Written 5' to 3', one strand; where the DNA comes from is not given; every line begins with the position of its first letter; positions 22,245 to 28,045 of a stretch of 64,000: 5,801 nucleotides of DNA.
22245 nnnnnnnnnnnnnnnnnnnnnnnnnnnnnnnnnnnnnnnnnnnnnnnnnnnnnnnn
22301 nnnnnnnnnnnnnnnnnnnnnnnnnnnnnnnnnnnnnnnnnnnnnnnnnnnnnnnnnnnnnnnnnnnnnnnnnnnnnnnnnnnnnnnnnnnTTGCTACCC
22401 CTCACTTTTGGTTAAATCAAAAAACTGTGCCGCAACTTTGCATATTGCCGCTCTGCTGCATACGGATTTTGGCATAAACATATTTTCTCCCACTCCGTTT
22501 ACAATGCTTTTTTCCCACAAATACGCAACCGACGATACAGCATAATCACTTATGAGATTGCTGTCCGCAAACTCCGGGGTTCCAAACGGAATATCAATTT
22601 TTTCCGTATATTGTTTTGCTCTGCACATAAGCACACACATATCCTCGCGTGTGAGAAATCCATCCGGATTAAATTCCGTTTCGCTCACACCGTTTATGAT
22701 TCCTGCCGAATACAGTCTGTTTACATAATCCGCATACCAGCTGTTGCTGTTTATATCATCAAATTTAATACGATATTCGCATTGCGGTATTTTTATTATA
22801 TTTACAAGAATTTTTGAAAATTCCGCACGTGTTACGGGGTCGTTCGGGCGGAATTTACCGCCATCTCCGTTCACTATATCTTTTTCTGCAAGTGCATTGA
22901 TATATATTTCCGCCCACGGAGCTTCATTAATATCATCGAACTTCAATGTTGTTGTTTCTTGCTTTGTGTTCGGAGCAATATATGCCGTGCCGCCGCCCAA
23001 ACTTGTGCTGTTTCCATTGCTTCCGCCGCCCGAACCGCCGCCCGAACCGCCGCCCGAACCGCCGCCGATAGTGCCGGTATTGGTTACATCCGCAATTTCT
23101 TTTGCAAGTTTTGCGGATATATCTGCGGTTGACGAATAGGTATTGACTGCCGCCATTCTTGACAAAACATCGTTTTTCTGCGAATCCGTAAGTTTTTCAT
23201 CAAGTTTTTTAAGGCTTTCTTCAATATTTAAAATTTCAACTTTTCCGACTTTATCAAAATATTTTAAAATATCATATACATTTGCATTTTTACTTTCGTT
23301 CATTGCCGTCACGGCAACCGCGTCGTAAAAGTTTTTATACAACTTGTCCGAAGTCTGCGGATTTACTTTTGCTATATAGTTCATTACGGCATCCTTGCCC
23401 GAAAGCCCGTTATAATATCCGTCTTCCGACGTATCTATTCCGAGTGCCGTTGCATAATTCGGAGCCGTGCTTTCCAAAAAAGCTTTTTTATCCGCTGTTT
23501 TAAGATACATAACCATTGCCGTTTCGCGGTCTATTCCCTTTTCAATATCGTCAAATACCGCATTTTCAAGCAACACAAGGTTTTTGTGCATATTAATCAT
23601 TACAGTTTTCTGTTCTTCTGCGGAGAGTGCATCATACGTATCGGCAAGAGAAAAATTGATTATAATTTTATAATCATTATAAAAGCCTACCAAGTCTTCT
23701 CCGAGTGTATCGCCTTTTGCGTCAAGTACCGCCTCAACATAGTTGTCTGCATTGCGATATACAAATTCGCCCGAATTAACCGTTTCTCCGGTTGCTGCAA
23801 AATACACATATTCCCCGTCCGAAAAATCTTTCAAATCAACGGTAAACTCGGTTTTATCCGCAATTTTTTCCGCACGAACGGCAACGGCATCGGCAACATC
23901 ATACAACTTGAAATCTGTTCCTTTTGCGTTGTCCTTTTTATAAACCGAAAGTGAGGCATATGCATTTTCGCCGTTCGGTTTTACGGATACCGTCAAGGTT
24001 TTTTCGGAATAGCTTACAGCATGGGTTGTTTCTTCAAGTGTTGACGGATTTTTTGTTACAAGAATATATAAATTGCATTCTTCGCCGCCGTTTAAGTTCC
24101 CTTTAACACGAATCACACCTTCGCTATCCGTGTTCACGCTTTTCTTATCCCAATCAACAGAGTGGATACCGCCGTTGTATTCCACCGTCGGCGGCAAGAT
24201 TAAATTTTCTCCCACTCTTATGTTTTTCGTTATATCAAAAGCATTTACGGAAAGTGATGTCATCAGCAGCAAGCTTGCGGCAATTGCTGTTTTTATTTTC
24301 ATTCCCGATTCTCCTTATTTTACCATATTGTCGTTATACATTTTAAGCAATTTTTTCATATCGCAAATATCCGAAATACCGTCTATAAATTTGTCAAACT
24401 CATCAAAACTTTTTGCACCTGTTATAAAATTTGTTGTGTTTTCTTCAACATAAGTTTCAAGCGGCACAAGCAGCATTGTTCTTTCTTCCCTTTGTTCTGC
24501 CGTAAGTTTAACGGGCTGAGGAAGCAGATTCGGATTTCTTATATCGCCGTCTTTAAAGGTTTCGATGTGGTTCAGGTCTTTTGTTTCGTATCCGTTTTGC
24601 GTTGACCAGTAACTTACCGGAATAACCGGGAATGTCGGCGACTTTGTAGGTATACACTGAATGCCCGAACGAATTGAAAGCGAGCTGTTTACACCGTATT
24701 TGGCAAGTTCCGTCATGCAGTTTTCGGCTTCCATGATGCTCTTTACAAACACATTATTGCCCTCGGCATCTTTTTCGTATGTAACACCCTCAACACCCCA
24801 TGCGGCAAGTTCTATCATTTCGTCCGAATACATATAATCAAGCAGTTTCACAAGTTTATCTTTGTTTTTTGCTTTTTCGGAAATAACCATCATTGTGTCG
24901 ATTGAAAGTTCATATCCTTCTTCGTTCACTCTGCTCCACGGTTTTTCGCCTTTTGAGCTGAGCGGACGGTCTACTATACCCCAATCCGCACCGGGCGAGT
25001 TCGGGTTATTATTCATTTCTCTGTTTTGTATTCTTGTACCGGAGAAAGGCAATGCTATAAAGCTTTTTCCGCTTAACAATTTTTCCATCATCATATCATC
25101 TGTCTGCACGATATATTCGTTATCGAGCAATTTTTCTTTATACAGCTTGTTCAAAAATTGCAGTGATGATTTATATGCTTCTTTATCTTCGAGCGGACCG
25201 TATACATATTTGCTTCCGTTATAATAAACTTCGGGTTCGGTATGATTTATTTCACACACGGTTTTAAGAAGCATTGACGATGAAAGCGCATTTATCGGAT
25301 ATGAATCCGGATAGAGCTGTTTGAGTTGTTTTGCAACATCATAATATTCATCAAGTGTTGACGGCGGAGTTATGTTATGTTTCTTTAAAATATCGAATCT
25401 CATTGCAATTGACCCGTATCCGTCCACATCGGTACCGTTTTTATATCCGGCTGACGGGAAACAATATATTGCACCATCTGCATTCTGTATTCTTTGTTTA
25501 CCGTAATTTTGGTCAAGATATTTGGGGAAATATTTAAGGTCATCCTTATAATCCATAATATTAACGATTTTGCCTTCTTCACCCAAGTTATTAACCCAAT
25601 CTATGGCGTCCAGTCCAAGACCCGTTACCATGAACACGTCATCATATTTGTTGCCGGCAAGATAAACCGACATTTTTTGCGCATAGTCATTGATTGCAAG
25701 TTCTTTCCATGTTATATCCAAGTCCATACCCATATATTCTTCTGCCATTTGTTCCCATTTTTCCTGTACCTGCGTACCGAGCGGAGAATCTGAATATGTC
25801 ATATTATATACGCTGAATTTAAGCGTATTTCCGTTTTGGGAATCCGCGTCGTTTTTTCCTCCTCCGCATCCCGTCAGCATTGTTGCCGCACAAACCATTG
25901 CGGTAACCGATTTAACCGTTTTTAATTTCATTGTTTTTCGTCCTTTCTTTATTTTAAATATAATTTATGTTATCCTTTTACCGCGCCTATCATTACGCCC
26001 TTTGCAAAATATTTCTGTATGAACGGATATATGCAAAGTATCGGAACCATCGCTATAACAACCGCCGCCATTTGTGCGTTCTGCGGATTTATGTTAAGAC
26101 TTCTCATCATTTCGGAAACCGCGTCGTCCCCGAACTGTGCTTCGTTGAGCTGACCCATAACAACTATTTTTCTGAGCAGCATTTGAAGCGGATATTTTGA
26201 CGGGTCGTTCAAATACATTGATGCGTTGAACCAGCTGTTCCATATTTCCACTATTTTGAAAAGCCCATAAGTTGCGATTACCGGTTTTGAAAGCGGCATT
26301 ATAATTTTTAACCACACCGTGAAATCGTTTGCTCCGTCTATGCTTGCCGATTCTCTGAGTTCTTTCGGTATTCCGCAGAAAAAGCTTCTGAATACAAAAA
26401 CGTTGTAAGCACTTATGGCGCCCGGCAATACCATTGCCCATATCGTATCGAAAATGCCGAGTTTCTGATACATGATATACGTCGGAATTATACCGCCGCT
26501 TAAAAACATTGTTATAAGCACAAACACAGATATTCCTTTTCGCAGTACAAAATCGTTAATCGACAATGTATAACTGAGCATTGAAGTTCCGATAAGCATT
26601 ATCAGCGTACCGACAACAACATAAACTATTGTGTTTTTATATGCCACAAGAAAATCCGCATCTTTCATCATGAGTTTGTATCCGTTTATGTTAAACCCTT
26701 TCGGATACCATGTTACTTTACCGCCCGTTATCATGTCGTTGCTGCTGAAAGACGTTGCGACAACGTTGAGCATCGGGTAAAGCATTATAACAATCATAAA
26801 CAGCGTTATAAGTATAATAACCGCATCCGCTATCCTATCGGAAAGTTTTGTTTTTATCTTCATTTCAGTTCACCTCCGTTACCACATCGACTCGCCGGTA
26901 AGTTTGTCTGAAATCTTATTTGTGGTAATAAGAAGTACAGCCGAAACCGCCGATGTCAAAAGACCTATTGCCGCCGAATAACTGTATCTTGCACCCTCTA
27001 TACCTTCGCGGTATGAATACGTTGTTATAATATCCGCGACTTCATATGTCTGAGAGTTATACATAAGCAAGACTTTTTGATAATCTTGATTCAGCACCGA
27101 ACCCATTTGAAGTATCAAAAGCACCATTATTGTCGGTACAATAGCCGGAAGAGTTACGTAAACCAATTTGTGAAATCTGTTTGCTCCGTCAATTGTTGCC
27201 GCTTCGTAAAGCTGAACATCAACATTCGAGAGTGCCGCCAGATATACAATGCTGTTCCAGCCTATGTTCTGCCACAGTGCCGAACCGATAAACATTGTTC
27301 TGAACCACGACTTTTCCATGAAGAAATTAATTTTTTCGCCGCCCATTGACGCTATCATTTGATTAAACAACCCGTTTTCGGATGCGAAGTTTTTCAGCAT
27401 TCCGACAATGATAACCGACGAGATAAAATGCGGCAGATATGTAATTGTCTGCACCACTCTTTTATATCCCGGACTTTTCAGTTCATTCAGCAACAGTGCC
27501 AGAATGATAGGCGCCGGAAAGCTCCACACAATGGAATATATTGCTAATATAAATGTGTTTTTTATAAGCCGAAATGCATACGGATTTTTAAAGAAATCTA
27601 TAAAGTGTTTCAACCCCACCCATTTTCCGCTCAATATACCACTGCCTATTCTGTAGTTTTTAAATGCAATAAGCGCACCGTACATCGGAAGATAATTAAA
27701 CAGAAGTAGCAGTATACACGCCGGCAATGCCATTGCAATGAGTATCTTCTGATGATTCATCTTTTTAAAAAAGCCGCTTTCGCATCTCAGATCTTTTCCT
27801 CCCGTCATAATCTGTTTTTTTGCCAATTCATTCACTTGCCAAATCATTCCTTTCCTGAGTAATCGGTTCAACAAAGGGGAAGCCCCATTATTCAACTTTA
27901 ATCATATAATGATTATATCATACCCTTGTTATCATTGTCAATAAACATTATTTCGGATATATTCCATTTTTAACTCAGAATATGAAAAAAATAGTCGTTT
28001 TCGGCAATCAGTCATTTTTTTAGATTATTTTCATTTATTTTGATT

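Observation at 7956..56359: Two collinear paralogous minus-strand loci share a non-canonical blueprint for SLH-anchored polysaccharide-lyase utilisation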

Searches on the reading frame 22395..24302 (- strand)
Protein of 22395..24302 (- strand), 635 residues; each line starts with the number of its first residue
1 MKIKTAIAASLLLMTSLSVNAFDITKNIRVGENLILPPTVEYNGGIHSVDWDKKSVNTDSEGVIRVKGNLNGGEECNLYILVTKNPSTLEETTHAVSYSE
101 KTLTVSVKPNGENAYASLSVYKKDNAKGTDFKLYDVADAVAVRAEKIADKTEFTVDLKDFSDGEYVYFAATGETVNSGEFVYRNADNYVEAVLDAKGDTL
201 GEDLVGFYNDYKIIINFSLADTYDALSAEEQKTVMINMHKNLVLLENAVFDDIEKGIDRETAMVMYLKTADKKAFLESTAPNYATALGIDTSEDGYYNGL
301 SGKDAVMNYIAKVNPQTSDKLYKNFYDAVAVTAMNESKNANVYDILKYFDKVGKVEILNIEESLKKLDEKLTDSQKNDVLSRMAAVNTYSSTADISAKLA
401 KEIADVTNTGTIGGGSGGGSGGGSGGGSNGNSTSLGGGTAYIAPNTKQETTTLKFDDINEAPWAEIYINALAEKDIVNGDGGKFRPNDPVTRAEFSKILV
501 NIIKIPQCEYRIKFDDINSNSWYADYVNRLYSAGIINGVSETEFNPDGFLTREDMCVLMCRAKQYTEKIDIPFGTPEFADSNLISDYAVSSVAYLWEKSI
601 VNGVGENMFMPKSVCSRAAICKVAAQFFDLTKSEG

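Call 3: search_protein_families(library=pfam, proteins=[window:22395-24302:-], max_evalue=0.01)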
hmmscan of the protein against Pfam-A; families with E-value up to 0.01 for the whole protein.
window:22395-24302:- (635 aa): 2 families
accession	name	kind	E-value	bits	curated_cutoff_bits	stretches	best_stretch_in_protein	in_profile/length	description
PF00395.25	SLH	-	1.2e-35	121.6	20.8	3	454-495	1-43/44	S-layer homology domain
PF07532.17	Big_4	-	0.0016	18.4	22.1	1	23-72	3-58/59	Bacterial Ig-like domain (group 4)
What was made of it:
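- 22395..24302 (-): 635-aa secreted protein: unassigned N-terminal region, Gly/Ser linker, three C-terminal SLH repeats. This is the 'C-SLH partner'. Three SLH stretches, E 1e-35 (call 3).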

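Call 35: search_protein_families(library=ncbifam, proteins=[window:22395-24302:-], max_evalue=0.01)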
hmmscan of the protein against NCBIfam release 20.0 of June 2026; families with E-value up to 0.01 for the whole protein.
window:22395-24302:- (635 aa): 1 family
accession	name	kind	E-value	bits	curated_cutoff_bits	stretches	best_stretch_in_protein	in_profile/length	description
NF033190.2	inl_like_NEAT_1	exception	6.6e-14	51.1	1275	1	447-617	574-741/754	NEAT domain-containing leucine-rich repeat protein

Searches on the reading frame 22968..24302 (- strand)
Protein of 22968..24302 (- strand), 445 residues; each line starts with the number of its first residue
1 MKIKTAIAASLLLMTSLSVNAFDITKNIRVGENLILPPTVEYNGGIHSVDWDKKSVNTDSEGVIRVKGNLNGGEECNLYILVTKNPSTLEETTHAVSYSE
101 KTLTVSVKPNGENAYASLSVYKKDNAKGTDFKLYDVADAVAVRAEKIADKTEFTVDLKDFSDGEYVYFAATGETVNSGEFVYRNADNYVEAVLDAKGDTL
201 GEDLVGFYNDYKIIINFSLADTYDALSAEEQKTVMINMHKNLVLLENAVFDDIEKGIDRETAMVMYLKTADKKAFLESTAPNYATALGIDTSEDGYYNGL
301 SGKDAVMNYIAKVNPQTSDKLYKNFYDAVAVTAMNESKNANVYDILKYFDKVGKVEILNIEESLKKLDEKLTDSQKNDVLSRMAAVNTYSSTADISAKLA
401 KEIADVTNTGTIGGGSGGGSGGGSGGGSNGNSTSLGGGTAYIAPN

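Call 83: find_homologous_proteins(query=window:22968-24302:-, max_evalue=0.001)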
Query window:22968-24302:- (445 aa): 4 proteins with E <= 0.001 among 8000 candidates.
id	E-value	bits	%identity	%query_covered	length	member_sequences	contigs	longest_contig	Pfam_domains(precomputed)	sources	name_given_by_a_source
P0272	9.8e-179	613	69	91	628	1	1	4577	PF00395.26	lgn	-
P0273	6.0e-169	580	64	100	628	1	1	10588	PF07532.18,PF00395.26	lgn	-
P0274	1.6e-168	579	63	99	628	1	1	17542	PF00395.26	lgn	-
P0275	8.6e-163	560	63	91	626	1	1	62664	PF00395.26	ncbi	-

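Call 94: search_protein_families(library=pfam, proteins=[window:22968-24302:-], max_evalue=5)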
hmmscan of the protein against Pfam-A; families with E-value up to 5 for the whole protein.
window:22968-24302:- (445 aa): 2 families
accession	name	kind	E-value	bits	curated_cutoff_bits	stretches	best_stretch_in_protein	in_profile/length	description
PF07532.17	Big_4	-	0.0009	19.2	22.1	1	23-72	3-58/59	Bacterial Ig-like domain (group 4)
PF17994.7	Glft2_N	-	0.037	14.4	26.1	1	137-174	90-128/140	Galactofuranosyltransferase 2 N-terminal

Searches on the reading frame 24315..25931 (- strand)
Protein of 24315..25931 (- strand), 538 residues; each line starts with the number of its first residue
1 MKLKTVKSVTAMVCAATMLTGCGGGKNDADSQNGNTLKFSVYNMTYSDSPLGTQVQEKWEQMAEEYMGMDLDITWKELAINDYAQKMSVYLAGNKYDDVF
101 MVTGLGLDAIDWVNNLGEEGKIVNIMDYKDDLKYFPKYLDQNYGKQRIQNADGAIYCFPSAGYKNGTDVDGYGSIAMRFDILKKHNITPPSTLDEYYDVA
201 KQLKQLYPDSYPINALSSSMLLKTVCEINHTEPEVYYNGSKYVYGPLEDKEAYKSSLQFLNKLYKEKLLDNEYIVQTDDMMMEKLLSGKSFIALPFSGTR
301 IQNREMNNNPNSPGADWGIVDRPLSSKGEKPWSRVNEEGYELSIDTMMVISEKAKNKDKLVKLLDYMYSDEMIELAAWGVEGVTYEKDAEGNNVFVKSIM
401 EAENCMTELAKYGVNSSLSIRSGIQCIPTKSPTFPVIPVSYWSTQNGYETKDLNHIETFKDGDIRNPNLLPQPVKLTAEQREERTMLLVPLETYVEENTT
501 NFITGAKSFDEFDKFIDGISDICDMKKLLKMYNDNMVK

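Call 4: search_protein_families(library=pfam, proteins=[window:24315-25931:-], max_evalue=0.01)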
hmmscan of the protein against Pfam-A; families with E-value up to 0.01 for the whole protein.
window:24315-25931:- (538 aa): 2 families
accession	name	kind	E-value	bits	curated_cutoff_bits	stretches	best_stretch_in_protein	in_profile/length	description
PF13416.11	SBP_bac_8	-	8e-12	46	27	1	70-373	11-249/279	Bacterial extracellular solute-binding protein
PF01547.30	SBP_bac_1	-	1e-09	39.3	26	1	54-371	3-304/307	Bacterial extracellular solute-binding protein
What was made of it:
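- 24315..25931 (-): Lipoprotein solute-binding protein of locus A, 538 aa. SBP_bac_1 and SBP_bac_8 (call 4).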

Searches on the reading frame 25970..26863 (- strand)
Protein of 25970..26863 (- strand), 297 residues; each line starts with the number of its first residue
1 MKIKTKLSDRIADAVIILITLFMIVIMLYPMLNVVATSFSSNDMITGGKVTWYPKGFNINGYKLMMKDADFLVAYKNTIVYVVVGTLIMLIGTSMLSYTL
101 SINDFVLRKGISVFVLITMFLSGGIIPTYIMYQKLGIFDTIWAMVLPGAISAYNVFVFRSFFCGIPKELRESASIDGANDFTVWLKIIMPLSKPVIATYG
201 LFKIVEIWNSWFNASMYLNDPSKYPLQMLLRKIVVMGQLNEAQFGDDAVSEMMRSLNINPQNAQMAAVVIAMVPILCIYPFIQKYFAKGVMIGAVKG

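Call 4: search_protein_families(library=pfam, proteins=[window:25970-26863:-], max_evalue=0.01)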
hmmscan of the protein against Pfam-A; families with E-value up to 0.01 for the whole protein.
window:25970-26863:- (297 aa): 1 family
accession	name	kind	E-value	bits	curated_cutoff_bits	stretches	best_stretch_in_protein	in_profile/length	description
PF00528.27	BPD_transp_1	-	4.6e-14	53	26.4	1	114-290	33-182/184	Binding-protein-dependent transport system inner membrane component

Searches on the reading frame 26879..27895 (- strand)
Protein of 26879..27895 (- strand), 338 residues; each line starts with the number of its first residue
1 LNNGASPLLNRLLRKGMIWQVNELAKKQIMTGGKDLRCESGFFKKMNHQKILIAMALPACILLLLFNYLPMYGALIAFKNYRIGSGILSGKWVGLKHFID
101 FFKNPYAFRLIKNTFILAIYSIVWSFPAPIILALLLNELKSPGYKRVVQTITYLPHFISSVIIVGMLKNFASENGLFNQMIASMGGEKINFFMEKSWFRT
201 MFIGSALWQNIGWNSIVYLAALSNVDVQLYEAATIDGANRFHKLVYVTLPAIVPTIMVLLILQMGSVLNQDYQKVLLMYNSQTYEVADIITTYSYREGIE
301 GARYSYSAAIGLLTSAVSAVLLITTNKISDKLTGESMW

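Call 4: search_protein_families(library=pfam, proteins=[window:26879-27895:-], max_evalue=0.01)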
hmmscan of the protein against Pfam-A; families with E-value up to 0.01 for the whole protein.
window:26879-27895:- (338 aa): 2 families
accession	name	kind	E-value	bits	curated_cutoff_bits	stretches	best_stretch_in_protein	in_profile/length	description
PF00528.27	BPD_transp_1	-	9e-15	55.3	26.4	1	126-323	2-173/184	Binding-protein-dependent transport system inner membrane component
PF09955.14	DUF2189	-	0.0007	20.2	26.2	1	69-164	8-105/126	Predicted integral membrane protein (DUF2189)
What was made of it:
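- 26879..27895 (-): ABC permease 1 of locus A. The real start is probably downstream of the called TTG. BPD_transp_1 (call 4).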
